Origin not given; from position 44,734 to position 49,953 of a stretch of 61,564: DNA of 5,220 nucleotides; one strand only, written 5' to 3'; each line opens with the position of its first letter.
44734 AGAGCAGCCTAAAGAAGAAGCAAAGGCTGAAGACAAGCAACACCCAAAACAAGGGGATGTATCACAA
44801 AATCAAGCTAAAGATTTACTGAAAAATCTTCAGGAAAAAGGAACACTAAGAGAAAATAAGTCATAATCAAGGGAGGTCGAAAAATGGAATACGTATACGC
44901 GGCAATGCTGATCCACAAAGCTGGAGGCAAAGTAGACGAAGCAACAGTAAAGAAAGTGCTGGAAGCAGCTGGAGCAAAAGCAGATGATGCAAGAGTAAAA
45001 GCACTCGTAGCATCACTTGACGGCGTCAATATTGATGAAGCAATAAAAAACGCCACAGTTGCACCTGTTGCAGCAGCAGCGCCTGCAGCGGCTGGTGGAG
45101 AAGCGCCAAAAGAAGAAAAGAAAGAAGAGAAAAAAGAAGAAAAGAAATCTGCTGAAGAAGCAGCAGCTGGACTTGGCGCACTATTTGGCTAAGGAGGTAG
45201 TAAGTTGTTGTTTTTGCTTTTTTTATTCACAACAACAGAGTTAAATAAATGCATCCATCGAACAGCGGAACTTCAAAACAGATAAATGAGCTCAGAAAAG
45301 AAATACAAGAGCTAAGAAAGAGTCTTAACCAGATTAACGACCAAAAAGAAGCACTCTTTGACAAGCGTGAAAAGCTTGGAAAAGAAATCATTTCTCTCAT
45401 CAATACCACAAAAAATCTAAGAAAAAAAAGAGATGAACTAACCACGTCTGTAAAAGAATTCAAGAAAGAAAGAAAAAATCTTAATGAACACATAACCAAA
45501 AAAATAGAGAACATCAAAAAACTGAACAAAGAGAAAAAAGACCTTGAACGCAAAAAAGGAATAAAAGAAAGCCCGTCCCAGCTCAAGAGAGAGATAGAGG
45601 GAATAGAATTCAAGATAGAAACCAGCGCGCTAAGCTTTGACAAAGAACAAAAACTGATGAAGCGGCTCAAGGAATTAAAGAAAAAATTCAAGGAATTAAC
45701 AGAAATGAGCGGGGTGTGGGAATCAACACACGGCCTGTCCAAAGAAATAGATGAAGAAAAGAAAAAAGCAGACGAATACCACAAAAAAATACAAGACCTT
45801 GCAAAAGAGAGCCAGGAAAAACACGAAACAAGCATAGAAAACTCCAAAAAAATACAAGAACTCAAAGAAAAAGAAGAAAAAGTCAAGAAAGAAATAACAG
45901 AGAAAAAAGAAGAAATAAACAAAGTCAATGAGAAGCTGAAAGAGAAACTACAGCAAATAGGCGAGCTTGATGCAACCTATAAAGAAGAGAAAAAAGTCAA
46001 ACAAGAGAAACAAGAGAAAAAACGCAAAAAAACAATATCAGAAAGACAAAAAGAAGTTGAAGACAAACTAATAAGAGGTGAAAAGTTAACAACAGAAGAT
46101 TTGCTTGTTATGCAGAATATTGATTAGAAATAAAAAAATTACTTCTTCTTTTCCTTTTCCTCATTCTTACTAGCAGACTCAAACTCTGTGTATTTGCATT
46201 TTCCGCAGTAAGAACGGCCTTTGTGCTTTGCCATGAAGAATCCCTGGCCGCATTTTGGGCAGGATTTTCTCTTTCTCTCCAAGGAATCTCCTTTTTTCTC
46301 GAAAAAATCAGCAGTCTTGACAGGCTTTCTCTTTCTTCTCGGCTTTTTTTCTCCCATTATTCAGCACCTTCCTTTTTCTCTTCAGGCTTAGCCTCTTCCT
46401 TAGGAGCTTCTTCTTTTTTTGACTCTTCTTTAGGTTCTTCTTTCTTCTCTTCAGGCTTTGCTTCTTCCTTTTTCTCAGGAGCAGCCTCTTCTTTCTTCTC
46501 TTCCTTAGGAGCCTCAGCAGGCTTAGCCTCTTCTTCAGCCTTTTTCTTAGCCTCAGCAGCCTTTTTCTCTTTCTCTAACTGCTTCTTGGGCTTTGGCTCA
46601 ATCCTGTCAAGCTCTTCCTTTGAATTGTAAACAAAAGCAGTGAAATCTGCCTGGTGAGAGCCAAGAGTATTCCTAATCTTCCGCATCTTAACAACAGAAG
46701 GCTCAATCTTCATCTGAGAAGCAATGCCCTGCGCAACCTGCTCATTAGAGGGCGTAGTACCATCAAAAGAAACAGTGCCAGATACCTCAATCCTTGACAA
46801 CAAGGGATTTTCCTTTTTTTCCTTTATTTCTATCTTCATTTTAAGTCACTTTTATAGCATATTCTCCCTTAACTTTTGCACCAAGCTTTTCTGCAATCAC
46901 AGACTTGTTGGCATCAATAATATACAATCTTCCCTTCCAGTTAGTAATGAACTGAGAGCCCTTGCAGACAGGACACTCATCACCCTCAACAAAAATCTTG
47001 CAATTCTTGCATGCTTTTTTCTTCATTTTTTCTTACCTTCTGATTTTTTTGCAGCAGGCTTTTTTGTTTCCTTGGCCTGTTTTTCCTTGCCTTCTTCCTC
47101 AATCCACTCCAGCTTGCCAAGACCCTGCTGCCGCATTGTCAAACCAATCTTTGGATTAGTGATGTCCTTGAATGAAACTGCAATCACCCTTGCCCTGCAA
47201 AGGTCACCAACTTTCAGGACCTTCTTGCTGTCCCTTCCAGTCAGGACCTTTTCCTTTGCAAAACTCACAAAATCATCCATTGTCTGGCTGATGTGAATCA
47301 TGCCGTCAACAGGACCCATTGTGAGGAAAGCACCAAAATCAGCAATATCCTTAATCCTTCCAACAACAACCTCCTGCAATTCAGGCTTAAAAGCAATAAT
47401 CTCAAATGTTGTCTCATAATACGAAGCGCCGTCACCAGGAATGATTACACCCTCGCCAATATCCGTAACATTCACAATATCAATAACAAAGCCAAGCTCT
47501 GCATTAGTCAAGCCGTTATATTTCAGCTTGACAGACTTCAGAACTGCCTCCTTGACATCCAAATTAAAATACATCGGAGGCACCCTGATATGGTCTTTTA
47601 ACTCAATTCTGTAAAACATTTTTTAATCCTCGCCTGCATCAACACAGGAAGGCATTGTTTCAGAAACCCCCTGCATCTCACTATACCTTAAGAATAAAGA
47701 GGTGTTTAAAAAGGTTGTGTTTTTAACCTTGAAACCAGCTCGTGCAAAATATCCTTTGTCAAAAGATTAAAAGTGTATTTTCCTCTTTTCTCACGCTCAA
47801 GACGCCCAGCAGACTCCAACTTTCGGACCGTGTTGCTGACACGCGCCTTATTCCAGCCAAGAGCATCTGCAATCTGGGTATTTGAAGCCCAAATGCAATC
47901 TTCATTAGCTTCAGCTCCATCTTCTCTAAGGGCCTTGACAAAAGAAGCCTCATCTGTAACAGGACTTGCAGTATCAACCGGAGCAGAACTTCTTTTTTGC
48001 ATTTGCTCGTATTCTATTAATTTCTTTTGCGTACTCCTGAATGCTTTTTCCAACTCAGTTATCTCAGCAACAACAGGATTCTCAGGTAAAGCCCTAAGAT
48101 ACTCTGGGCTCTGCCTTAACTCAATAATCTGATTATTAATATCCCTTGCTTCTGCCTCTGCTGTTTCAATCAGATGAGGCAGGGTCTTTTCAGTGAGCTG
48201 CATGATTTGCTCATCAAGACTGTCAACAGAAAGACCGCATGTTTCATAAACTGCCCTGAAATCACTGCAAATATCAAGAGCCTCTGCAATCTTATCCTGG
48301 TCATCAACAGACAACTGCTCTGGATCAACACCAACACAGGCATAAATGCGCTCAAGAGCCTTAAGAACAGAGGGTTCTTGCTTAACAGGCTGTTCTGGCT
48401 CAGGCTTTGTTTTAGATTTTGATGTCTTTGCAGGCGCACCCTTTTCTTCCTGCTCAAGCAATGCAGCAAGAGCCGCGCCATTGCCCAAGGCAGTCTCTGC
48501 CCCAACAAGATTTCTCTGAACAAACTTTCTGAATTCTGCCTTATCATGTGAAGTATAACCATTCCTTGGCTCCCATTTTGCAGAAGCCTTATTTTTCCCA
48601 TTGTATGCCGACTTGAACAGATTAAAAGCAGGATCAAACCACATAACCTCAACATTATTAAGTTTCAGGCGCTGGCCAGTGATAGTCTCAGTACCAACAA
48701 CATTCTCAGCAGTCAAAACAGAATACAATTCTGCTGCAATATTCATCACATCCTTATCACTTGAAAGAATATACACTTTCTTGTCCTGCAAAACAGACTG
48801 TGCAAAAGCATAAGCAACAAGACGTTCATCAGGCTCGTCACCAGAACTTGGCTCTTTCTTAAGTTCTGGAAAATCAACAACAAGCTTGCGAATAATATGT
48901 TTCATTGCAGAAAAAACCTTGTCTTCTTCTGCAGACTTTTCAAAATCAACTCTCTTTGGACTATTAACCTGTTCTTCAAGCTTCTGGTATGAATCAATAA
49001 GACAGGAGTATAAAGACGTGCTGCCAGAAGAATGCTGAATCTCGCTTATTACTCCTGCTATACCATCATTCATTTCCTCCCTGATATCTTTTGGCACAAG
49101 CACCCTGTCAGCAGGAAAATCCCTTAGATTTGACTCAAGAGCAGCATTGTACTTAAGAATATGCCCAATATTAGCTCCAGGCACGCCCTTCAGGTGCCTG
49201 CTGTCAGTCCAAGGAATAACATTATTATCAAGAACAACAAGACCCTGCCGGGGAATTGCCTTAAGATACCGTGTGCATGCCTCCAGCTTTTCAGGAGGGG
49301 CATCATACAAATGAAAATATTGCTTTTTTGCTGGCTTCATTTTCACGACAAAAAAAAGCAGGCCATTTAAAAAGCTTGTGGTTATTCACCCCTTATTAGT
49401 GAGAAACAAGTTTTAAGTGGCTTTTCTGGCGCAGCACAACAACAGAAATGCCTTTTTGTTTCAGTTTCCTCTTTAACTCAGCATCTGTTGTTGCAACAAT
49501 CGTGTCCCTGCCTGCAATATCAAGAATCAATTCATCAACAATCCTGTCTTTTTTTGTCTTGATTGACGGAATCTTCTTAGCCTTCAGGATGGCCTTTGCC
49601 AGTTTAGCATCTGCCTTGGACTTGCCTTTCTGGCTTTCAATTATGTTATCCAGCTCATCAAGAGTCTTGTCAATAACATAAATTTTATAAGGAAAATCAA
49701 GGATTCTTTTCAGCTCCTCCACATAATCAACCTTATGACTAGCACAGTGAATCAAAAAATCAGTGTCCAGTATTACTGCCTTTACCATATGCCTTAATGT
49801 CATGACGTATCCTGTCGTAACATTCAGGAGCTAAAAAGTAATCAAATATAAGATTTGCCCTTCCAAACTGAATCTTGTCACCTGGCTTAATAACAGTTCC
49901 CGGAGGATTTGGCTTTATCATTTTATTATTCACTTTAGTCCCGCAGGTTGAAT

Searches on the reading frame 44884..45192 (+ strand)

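Call 52: search_protein_families(library=pfam, proteins=[window:44884-45192:+], max_evalue=0.001)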
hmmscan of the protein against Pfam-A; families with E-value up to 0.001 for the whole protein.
window:44884-45192:+ (102 aa): 2 families
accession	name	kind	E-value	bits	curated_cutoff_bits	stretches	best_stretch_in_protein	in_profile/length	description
PF00428.24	Ribosomal_60s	-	1.9e-15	57.6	28.1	1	17-101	2-88/88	60s Acidic ribosomal protein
PF17940.6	TetR_C_31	-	0.00041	20.9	27.4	1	16-65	49-97/107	Tetracyclin repressor-like, C-terminal domain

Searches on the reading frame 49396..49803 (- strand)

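Call 11: search_protein_families(library=pfam, proteins=[window:49396-49803:-], max_evalue=0.00001)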
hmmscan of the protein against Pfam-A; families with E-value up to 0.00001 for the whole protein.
window:49396-49803:- (135 aa): 1 family
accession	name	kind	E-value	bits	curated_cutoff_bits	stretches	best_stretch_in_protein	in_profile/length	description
PF18477.7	PIN_9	-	5e-18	65.9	26.3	1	10-127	1-116/116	PIN like domain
